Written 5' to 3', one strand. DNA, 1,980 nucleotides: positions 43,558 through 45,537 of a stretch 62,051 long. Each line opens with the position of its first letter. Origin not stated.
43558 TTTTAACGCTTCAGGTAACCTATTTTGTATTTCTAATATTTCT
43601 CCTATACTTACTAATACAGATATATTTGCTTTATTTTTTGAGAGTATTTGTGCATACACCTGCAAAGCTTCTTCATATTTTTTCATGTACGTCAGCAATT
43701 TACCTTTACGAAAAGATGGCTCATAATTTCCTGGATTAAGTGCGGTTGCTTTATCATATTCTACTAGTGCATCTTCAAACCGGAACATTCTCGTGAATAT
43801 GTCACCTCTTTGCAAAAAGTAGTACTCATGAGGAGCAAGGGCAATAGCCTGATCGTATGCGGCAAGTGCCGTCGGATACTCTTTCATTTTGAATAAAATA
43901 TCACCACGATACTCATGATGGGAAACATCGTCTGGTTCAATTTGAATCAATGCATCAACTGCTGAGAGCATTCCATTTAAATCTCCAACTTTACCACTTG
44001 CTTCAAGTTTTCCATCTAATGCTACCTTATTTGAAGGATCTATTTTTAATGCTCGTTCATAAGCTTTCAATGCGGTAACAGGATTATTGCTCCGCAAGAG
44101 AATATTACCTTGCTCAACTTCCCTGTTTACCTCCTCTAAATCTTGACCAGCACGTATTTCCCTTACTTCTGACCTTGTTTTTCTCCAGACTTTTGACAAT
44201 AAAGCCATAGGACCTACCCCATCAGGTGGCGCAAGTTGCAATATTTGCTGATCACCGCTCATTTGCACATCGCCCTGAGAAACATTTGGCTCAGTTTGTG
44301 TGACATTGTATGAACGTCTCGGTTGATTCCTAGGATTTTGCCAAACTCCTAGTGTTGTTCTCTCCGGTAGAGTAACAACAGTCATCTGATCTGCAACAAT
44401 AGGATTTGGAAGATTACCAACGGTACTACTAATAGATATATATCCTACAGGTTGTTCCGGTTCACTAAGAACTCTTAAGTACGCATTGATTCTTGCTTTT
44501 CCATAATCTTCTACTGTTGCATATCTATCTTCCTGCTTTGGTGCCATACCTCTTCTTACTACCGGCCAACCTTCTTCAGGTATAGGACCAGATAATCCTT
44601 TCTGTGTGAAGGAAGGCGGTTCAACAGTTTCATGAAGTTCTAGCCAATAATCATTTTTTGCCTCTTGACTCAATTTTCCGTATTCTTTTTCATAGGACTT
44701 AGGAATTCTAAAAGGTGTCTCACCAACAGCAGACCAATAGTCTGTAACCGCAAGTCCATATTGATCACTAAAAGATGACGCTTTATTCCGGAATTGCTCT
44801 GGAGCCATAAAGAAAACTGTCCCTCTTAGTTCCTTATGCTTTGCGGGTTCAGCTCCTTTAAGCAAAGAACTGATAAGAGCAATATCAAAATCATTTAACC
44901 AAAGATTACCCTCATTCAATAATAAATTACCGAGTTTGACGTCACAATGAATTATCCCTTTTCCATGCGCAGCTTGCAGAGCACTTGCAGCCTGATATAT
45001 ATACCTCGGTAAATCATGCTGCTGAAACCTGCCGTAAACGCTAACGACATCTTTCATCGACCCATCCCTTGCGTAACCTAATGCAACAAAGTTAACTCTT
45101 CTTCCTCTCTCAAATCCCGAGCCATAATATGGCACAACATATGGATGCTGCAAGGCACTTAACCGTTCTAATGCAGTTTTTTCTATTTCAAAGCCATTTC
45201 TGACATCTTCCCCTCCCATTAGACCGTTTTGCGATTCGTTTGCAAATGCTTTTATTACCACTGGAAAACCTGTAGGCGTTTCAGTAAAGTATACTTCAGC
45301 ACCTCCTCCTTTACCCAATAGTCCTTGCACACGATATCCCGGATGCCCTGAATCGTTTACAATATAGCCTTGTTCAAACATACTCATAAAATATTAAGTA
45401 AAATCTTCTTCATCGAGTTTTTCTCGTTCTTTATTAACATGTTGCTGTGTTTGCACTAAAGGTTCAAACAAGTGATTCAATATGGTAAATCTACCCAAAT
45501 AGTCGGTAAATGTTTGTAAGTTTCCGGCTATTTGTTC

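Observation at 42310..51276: Four-gene Ser/Thr signalling operon dividing the window's two main glycosyltransferase gene blocks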

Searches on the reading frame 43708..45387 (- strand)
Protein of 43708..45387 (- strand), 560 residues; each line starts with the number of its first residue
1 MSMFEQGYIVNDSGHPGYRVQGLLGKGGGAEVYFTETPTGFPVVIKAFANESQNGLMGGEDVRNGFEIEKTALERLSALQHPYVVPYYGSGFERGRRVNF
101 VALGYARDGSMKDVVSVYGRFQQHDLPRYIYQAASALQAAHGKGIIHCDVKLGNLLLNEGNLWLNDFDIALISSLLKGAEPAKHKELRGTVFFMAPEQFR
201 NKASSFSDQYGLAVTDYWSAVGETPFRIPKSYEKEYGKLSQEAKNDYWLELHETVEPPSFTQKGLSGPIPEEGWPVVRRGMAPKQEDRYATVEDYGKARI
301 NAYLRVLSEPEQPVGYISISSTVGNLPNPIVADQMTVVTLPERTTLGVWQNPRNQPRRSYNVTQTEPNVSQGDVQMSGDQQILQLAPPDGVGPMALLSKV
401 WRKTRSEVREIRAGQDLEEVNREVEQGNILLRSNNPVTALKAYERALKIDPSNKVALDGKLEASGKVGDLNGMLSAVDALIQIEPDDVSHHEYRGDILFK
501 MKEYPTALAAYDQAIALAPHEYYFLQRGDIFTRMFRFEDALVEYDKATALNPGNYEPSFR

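Call 64: find_related_loci(query=A3, collection=metagenome_contigs, flank=10000)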
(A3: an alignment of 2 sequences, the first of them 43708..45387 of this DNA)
Query A3 (560 aa) in metagenome_contigs; peptide patterns used: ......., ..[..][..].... (x = any residue, [..] = any of these).
600 stretches matched a pattern (row limit reached: there are more); 506 encode a relative of the query (tblastn E <= 1e-3); the best 80 are kept; 80 distinct loci.
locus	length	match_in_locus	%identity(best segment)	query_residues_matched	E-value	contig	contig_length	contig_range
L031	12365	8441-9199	31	18-298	2e-24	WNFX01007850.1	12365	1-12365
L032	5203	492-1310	27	1-298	2e-22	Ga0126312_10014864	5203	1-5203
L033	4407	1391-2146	29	18-290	6e-22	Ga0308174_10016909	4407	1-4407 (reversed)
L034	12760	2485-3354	28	17-336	1e-21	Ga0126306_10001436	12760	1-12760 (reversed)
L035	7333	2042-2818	30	9-289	1e-21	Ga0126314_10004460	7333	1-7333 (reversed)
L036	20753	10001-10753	30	18-289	4e-21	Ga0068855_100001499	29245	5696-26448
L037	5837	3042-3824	28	17-302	2e-20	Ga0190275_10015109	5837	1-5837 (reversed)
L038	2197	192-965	27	18-298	3e-20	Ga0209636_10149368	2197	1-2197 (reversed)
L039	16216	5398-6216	28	17-314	1e-19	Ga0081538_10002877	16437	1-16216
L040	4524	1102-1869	28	17-294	1e-19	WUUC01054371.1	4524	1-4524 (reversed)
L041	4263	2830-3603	29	18-291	1e-19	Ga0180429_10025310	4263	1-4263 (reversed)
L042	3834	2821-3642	28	17-314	1e-19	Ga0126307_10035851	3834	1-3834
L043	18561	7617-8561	27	1-349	5e-19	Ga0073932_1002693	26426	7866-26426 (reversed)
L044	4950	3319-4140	28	17-314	4e-19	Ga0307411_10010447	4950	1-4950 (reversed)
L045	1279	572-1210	31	9-226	2e-19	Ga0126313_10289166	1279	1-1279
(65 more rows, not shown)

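Call 65: find_related_loci(query=A3, collection=genome_contigs, flank=10000)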
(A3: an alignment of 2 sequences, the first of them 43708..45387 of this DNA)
Query A3 (560 aa) in genome_contigs; peptide patterns used: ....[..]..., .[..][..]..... (x = any residue, [..] = any of these).
599 stretches matched a pattern (row limit reached: there are more); 572 encode a relative of the query (tblastn E <= 1e-3); the best 80 are kept; 80 distinct loci.
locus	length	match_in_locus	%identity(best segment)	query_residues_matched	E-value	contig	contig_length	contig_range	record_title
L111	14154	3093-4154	28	17-345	2e-23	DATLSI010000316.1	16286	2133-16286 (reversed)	MAG TPA_asm: Ktedonobacteraceae bacterium isolate SMAG_U13926 k141_732121, whole genome shotgun sequence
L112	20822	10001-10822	30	1-298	7e-22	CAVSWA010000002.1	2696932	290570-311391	MAG: uncultured Chloroflexia bacterium isolate MFD05705.bin.2.108 genome assembly, contig: contig_25947, whole genome sh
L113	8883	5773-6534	31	18-293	3e-21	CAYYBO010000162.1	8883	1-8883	MAG TPA_asm: uncultured Planctomycetaceae bacterium isolate binchicken_co26_193 genome assembly, contig: NODE_9290_lengt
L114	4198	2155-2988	29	17-329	1e-20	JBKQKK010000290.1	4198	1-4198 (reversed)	MAG: Solirubrobacteraceae bacterium isolate CRr1A1B1C__bin_45 CRr1A1B1C_000000242839, whole genome shotgun sequence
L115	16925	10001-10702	34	24-266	4e-20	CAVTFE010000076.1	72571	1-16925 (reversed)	MAG: uncultured bacterium isolate MFD00822.bin.2.150 genome assembly, contig: contig_77401, whole genome shotgun sequenc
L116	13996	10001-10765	29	18-295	5e-20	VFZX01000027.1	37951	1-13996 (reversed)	MAG: Acidobacteria bacterium isolate K_Offshore_80m_m2_003 K_Offshore_80m_m2_003_Ga0194132_10002153, whole genome shotgu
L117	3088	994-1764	29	18-295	5e-20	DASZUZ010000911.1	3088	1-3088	MAG TPA_asm: Bryobacteraceae bacterium isolate SMAG_U6118 k141_569610, whole genome shotgun sequence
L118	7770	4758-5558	28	18-292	8e-20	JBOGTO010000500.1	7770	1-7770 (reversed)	MAG: Ktedonobacteraceae bacterium isolate TC-B4_metabat2.bin.17 k127_144454, whole genome shotgun sequence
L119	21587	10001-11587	30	17-226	5e-19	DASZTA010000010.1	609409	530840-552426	MAG TPA_asm: Polyangiaceae bacterium isolate SMAG_U6064 k141_628944, whole genome shotgun sequence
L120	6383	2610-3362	31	18-291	5e-19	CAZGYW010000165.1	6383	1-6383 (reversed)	MAG TPA_asm: uncultured Anaerolineae bacterium isolate binchicken_co43_326 genome assembly, contig: NODE_21237_length_63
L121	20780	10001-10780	31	18-298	1e-18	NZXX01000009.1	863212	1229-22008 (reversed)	MAG: Anaerolineaceae bacterium isolate NAT290 MHASMcontig_944331, whole genome shotgun sequence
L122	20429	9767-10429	32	18-241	1e-18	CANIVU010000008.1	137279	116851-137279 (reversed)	MAG: Acidobacteria bacterium isolate RH-18aug17-384 genome assembly, contig: RH-18aug17-C188, whole genome shotgun seque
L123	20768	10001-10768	28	18-295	1e-18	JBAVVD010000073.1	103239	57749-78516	MAG: Candidatus Aminicenantales bacterium isolate MFD01647_ilm_asm_bin15 k127_208030, whole genome shotgun sequence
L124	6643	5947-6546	31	8-227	1e-18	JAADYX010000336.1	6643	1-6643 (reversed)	MAG: Chloroflexi bacterium isolate TC_195 k99_3572346, whole genome shotgun sequence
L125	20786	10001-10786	29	18-298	1e-18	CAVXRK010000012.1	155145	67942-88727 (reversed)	MAG: uncultured Acidobacteriota bacterium isolate MFD00822.bin.1.237 genome assembly, contig: contig_99922, whole genome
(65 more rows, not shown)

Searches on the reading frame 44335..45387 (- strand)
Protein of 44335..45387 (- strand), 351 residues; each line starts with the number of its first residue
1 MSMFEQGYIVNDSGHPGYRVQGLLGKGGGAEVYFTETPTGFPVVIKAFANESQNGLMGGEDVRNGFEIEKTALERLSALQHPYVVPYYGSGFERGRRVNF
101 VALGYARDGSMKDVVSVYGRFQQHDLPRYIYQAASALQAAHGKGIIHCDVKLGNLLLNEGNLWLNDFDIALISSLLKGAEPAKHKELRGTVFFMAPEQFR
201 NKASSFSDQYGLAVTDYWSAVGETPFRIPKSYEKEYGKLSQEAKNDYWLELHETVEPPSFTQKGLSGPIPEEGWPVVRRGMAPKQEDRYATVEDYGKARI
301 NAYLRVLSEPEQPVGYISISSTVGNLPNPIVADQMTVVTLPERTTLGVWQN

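Call 113: search_solved_structures(query=window:44335-45387:-, max_evalue=1e-8, show_alignments=1)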
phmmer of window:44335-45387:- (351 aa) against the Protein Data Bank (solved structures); distinct sequences matched with E-value up to 1e-8: 235 (the best 60 are shown).
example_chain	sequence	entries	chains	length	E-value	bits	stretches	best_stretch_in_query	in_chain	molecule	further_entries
3pwy_A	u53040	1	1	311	6.2e-16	61.9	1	75-232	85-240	3-phosphoinositide-dependent protein kinase 1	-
1z5m_A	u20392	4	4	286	1.5e-15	60.6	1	75-232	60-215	3-phosphoinositide dependent protein kinase-1 | 3-phosphoinositide-dependent protein kinase 1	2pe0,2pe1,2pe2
3nus_A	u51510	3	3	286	1.5e-15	60.6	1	75-232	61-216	phosphoinositide-dependent kinase-1 | PkB-like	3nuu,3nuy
1uu9_A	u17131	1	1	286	1.5e-15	60.6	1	75-232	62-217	3-PHOSPHOINOSITIDE DEPENDENT PROTEIN KINASE-1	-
1h1w_A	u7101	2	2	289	1.6e-15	60.5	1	75-232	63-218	3-PHOSPHOINOSITIDE DEPENDENT PROTEIN KINASE-1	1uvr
3nun_A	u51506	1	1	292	1.6e-15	60.5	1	75-232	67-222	PkB-like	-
2xch_A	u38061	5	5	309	1.9e-15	60.3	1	75-232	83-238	3-PHOSPHOINOSITIDE DEPENDENT PROTEIN KINASE 1 | 3-phosphoinositide-dependent protein kinase 1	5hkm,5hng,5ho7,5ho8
1oky_A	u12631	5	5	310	1.9e-15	60.3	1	75-232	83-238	3-PHOSPHOINOSITIDE DEPENDENT PROTEIN KINASE 1 | 3-PHOSPHOINOSITIDE DEPENDENT PROTEIN KINASE-1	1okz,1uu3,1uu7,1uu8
2xck_A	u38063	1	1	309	1.9e-15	60.3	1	75-232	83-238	3-PHOSPHOINOSITIDE DEPENDENT PROTEIN KINASE 1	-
3nax_A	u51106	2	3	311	1.9e-15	60.3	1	75-232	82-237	3-phosphoinositide-dependent protein kinase 1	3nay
3rwq_A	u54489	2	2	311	1.9e-15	60.3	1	75-232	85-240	3-phosphoinositide-dependent protein kinase 1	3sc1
3rwp_A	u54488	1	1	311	1.9e-15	60.3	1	75-232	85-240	3-phosphoinositide-dependent protein kinase 1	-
3h9o_A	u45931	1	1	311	1.9e-15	60.3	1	75-232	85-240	3-phosphoinositide-dependent protein kinase 1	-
2r7b_A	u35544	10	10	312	1.9e-15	60.3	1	75-232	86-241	3-phosphoinositide-dependent protein kinase 1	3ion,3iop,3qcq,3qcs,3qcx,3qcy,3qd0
3qc4_A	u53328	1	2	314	2.2e-15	60.1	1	75-232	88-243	3-phosphoinositide-dependent protein kinase 1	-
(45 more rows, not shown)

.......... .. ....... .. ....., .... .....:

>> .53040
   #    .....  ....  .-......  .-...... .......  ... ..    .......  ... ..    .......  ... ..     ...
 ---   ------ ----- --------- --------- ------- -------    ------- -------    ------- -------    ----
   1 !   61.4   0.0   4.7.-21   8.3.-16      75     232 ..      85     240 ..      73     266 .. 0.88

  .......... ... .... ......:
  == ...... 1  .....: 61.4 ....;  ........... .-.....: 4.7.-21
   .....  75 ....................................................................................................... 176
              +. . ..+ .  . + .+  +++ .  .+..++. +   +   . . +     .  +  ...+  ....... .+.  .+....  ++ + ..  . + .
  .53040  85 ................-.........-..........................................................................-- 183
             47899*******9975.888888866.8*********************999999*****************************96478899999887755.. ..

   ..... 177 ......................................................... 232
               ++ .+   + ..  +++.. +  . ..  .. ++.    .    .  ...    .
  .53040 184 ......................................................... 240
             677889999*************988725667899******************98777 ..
